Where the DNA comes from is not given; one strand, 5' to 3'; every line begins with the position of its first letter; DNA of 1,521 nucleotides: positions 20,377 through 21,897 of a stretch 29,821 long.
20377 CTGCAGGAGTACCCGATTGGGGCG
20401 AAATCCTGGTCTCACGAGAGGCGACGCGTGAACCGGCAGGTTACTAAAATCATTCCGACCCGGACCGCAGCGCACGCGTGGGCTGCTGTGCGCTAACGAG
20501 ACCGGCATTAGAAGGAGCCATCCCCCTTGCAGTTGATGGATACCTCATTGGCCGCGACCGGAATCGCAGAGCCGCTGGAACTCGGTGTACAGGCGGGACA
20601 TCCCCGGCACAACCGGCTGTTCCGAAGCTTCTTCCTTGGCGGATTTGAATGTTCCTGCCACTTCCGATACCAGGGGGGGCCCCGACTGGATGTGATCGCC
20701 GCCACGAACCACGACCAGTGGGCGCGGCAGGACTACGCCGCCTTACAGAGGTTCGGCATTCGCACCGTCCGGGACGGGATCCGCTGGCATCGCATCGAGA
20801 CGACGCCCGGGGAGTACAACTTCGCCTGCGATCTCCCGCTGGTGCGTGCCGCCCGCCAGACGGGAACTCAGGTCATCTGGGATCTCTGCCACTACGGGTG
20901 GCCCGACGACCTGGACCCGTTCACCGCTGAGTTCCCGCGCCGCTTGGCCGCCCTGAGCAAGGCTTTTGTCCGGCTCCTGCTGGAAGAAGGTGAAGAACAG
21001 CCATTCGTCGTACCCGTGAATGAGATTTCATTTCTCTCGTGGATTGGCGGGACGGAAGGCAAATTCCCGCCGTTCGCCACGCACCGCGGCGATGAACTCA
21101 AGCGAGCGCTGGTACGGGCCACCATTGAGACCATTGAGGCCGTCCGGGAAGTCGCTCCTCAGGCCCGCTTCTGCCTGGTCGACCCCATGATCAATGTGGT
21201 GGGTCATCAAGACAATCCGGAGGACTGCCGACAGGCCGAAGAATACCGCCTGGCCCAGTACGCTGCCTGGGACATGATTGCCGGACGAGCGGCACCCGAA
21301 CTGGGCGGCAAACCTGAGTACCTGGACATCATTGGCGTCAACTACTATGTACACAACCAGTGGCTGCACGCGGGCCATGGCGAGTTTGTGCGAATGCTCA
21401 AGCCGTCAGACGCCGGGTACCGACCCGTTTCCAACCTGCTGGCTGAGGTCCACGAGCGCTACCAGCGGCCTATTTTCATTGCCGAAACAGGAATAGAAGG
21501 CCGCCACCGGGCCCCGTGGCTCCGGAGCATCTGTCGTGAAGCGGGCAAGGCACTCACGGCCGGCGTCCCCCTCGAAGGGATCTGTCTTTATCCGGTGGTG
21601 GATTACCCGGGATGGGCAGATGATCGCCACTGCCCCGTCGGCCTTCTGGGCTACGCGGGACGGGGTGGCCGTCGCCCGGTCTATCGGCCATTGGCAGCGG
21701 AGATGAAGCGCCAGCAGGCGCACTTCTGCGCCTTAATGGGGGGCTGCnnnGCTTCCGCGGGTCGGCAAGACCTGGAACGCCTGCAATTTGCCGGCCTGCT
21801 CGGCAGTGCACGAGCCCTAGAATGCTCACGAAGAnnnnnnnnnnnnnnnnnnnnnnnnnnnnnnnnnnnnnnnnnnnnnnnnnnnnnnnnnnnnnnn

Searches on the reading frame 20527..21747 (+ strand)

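Call 35: search_protein_families(library=pfam, proteins=[window:20527-21747:+], max_evalue=0.001)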
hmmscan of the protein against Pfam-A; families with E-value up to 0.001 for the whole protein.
window:20527-21747:+ (407 aa): 1 family
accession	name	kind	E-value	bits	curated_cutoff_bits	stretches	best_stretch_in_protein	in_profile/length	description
PF00232.24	Glyco_hydro_1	-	1.8e-05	23.8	22.6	0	60-241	54-241/453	Glycosyl hydrolase family 1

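Call 43: search_protein_families(library=ncbifam, proteins=[window:20527-21747:+], max_evalue=0.001)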
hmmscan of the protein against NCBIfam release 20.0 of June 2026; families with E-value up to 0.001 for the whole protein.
window:20527-21747:+ (407 aa): 2 families
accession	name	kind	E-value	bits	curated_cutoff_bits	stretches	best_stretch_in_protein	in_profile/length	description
TIGR03356.1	BGL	equivalog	1.2e-08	34.3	478.5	1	59-364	49-399/427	GH1 family beta-glucosidase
NF041004.1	Beta_gal_BgaS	equivalog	6.7e-06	24.9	475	0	301-390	365-456/479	beta-galactosidase BgaS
